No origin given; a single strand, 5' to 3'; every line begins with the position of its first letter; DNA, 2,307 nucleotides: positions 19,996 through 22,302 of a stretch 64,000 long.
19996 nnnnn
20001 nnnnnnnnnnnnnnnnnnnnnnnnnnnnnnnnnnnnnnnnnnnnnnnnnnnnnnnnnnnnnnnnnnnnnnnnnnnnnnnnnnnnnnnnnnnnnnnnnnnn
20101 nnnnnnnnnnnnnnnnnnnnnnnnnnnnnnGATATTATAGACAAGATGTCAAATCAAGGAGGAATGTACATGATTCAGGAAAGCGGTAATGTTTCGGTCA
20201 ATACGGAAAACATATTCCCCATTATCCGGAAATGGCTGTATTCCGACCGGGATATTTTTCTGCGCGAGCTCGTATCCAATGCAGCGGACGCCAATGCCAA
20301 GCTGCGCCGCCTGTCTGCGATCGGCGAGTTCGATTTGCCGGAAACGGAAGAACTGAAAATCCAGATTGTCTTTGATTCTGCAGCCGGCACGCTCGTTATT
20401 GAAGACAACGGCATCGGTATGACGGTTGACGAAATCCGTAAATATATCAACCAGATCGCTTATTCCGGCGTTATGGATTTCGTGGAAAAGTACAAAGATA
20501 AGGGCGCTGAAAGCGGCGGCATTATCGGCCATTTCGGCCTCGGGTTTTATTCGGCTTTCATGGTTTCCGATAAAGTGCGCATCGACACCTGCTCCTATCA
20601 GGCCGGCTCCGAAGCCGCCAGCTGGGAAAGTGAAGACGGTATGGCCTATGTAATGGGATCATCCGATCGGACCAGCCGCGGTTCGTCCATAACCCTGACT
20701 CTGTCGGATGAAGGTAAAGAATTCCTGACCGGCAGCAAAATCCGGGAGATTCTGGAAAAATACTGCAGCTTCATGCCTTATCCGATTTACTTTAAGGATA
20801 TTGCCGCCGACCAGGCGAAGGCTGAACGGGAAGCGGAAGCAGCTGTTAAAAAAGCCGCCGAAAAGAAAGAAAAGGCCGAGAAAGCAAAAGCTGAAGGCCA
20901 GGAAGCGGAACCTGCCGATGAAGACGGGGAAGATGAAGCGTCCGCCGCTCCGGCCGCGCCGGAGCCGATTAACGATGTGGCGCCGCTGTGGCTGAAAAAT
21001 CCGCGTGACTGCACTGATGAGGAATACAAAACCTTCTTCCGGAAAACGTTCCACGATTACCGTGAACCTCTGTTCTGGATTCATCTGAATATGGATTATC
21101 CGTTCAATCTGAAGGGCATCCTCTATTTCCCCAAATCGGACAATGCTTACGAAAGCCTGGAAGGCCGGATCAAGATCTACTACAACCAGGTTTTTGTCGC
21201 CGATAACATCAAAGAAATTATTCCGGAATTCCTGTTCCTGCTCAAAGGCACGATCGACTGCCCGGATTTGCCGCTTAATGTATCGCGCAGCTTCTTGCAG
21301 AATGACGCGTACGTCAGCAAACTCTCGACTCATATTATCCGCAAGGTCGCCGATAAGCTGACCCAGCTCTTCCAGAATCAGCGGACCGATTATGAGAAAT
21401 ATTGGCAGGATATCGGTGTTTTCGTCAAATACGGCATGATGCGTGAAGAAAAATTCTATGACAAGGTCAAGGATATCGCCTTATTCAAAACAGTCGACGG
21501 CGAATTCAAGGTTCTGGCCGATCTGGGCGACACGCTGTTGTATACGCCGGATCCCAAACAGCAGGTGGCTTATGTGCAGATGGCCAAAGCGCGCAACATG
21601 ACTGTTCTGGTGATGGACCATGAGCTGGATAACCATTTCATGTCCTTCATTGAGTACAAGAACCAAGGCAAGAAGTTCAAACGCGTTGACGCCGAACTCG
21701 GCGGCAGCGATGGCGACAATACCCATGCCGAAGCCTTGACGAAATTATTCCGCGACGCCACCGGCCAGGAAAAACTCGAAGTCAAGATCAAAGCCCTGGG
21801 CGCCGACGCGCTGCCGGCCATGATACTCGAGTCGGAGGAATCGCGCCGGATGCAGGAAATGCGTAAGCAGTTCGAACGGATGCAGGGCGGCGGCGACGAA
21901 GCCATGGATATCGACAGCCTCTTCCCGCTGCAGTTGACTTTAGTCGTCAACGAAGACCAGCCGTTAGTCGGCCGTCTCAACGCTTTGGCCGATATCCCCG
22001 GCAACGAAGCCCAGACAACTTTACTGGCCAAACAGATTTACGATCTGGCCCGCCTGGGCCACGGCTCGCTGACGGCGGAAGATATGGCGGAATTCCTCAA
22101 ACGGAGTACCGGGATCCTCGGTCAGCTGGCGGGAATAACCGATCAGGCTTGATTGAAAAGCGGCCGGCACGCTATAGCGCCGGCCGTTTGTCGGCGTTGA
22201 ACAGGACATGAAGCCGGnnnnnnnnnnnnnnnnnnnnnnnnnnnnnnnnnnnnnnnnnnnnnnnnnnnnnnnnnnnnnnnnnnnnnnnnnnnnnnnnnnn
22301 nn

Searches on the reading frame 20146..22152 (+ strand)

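Call 74: search_protein_families(library=pfam, proteins=[window:20146-22152:+], max_evalue=0.00001)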
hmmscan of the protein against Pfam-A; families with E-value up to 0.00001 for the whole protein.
window:20146-22152:+ (668 aa): 2 families
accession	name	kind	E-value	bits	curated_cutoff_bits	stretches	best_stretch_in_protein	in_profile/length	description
PF00183.23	HSP90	-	3.6e-59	201.5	24.4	1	192-666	1-494/518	Hsp90 protein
PF13589.12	HATPase_c_3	-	9.9e-10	39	25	1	39-151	7-95/137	Histidine kinase-, DNA gyrase B-, and HSP90-like ATPase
